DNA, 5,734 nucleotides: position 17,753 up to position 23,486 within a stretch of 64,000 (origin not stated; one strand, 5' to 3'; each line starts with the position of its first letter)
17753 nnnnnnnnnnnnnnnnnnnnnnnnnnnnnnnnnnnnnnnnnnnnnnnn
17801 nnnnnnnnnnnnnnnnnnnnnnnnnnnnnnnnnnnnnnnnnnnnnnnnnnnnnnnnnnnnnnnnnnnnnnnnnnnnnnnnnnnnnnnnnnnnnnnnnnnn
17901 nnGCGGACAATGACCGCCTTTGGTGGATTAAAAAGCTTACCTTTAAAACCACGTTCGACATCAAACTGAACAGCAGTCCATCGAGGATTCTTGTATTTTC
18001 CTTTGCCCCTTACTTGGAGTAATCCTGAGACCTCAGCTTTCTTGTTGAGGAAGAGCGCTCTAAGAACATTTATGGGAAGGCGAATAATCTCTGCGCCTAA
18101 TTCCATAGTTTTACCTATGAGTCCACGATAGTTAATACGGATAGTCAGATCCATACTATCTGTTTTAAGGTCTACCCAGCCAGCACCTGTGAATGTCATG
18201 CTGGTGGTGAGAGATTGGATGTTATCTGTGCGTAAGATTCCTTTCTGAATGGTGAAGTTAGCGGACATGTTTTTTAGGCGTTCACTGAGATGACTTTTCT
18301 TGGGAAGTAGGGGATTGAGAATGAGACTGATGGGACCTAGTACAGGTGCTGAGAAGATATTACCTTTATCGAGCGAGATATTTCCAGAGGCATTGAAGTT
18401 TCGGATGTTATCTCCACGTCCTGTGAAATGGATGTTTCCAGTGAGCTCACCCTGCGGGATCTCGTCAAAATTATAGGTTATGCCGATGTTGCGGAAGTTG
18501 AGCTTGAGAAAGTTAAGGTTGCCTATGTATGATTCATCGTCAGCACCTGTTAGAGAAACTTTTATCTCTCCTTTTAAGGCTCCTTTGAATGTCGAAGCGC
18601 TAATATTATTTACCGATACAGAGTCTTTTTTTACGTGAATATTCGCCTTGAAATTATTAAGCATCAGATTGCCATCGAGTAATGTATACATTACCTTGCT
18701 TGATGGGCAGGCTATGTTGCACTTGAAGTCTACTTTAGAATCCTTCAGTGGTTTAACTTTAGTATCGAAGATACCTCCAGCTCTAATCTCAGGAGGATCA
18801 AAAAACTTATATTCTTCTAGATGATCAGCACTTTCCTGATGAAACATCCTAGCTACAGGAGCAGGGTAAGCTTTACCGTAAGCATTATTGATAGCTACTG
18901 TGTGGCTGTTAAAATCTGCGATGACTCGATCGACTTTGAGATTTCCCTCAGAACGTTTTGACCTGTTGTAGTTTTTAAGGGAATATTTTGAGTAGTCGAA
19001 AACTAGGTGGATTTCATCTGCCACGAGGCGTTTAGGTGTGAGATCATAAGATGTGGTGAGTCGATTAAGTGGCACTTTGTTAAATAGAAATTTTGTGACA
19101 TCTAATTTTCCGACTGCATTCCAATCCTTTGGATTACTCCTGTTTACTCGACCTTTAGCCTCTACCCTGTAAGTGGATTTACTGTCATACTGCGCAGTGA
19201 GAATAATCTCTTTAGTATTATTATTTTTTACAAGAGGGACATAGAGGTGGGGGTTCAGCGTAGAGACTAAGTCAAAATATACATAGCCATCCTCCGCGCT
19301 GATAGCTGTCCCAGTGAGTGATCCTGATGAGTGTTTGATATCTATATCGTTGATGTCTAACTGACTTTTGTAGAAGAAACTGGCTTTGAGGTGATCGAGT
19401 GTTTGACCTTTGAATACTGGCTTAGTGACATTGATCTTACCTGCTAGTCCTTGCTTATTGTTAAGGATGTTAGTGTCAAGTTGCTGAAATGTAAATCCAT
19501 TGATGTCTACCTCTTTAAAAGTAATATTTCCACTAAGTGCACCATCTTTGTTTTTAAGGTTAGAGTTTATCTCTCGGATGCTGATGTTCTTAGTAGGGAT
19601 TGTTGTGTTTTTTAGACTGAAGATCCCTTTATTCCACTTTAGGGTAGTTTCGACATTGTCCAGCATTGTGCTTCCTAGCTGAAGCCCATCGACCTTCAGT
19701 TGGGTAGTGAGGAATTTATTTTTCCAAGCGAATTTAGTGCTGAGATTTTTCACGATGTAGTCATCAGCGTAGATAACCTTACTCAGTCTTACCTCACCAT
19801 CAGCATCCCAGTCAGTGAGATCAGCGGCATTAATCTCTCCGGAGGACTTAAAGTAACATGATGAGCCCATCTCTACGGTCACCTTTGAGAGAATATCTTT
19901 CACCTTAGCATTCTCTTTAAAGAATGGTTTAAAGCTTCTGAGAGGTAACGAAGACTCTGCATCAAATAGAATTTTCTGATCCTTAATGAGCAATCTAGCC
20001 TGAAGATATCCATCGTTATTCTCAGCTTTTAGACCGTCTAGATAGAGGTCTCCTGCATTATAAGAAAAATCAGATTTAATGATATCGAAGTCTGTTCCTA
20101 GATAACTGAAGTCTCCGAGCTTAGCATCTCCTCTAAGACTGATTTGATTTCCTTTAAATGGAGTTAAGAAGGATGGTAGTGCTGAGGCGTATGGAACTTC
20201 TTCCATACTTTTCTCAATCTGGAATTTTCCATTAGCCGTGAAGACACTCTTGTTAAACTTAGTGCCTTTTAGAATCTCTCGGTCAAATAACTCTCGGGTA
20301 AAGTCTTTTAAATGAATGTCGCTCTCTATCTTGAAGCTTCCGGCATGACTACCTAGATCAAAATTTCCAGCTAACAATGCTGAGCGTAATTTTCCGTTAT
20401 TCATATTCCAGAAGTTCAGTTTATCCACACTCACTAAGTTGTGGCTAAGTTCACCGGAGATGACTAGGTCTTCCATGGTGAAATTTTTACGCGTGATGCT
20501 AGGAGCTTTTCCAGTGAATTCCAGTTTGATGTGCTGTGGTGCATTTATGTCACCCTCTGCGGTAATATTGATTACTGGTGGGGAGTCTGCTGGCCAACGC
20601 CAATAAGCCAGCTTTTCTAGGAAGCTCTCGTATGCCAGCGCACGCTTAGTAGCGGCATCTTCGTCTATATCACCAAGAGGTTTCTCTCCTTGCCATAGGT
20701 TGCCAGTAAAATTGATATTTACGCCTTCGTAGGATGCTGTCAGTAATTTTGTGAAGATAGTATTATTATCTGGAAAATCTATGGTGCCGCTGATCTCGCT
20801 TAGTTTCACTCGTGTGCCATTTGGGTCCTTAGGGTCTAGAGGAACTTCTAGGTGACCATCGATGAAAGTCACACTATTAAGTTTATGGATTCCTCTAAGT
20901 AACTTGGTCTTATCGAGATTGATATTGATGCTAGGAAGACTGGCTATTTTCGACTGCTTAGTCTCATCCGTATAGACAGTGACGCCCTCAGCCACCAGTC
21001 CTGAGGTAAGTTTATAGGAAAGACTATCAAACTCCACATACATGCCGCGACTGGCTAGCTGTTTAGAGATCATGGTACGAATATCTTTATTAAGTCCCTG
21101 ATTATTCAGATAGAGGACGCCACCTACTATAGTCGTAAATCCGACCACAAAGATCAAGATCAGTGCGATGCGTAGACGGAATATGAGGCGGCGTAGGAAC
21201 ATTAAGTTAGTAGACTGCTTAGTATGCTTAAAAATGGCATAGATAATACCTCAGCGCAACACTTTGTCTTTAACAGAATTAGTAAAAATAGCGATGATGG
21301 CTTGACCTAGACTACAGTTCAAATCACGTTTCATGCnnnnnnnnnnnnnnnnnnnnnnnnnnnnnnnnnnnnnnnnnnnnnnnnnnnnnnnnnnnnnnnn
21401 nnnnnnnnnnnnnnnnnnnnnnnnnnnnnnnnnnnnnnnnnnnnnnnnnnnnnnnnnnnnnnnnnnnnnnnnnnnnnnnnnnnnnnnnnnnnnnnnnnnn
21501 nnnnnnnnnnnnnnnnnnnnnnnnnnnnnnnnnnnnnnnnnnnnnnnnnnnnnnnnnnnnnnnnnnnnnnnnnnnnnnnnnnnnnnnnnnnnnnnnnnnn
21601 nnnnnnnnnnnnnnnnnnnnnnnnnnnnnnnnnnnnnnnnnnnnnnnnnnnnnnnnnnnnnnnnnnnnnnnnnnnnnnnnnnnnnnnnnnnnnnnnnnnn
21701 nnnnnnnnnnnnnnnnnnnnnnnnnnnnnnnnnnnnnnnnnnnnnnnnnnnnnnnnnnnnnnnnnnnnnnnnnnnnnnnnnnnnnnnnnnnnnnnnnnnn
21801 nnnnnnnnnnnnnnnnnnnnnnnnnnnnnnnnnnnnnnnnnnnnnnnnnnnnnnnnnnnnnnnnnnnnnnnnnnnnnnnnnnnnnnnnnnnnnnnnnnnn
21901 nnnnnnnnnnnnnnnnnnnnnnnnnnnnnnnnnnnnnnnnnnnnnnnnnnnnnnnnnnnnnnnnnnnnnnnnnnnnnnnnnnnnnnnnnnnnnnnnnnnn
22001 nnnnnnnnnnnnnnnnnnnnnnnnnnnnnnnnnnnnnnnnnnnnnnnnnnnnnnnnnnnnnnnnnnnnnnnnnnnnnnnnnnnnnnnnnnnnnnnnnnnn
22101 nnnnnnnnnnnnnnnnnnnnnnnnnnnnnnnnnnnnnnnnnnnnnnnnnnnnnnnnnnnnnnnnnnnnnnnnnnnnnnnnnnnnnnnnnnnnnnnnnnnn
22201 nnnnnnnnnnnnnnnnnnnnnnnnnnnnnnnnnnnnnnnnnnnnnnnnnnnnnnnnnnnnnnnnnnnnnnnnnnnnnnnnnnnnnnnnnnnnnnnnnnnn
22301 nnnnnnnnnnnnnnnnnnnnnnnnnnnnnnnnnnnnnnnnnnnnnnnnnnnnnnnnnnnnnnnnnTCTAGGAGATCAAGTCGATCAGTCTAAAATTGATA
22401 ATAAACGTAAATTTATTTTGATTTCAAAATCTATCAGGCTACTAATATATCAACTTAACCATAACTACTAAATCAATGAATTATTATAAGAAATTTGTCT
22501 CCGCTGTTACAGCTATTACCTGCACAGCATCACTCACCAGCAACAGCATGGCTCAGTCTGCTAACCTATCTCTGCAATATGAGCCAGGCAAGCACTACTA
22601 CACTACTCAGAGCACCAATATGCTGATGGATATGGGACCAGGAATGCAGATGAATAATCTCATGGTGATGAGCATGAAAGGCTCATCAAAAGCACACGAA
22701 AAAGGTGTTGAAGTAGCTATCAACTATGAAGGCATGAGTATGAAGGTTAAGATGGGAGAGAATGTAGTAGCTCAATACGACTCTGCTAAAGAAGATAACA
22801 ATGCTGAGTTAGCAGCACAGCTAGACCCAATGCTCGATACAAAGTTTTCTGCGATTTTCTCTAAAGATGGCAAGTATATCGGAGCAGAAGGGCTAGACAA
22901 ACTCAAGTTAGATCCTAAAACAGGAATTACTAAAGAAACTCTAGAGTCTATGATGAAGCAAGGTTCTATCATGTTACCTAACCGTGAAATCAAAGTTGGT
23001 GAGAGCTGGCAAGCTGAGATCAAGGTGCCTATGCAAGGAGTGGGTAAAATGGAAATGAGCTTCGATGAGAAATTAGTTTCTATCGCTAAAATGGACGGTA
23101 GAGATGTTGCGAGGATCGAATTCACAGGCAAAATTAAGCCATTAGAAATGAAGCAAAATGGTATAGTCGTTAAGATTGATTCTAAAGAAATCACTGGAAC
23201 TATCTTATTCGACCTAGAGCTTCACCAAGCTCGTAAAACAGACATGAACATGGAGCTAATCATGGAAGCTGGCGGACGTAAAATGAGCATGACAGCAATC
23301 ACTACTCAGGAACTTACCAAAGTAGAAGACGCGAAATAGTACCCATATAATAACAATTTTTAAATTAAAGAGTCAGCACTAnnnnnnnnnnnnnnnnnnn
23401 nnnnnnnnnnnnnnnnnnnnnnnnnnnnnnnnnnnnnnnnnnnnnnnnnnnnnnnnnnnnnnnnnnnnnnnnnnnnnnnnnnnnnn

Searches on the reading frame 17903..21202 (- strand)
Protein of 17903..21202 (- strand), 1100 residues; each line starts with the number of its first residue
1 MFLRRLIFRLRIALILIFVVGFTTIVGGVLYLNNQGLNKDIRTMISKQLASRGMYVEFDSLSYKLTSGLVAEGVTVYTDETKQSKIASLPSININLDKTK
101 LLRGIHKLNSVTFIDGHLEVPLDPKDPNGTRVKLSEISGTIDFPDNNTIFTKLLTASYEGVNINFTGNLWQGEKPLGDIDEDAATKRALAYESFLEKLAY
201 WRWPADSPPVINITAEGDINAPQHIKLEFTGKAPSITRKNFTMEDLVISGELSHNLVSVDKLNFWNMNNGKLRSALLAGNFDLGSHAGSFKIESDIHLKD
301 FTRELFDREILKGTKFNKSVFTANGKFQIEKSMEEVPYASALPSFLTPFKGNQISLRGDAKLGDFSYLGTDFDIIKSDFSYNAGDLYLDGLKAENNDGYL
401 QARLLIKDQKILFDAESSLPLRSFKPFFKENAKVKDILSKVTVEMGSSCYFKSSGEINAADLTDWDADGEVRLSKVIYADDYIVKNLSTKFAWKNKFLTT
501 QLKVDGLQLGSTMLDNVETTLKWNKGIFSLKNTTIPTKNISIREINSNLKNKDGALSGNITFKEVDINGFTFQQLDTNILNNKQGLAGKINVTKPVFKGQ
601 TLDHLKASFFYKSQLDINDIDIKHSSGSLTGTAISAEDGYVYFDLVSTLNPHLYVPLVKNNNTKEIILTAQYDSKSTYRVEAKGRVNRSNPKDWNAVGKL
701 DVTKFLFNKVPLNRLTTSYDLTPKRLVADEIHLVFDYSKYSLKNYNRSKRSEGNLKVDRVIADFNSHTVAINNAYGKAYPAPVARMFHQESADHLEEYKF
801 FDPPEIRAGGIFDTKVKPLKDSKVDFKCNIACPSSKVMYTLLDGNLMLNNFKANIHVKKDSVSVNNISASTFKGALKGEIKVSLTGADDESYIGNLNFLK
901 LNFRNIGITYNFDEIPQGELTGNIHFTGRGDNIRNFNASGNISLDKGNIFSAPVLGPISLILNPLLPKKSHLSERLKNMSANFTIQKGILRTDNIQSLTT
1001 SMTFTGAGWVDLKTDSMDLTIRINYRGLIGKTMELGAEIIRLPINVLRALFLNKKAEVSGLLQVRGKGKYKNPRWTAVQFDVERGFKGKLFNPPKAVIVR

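Call 57: search_protein_families(library=pfam, proteins=[window:17903-21202:-], max_evalue=0.00001)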
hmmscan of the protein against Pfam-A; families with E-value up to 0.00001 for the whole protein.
window:17903-21202:- (1100 aa): 1 family
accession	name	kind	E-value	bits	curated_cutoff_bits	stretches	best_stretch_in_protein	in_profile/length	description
PF13116.12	YhdP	-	1.2e-07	30.6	46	1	977-1024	1124-1171/1224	YhdP protein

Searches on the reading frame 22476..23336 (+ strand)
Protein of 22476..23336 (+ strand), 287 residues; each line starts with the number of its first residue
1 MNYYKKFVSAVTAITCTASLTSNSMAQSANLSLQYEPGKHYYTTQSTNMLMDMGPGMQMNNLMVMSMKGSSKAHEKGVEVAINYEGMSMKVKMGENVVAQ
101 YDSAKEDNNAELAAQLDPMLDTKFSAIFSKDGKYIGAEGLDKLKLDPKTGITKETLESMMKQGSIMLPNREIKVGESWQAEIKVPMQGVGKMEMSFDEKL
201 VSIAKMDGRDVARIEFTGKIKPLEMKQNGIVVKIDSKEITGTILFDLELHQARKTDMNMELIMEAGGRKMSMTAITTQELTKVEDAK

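Call 57: search_protein_families(library=pfam, proteins=[window:22476-23336:+], max_evalue=0.00001)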
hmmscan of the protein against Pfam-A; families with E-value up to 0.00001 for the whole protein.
window:22476-23336:+ (287 aa): 1 family
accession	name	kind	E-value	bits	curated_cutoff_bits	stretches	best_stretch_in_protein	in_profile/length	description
PF19777.4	DUF6263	-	4.2e-11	43.3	26.7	1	152-246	97-190/196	Family of unknown function (DUF6263)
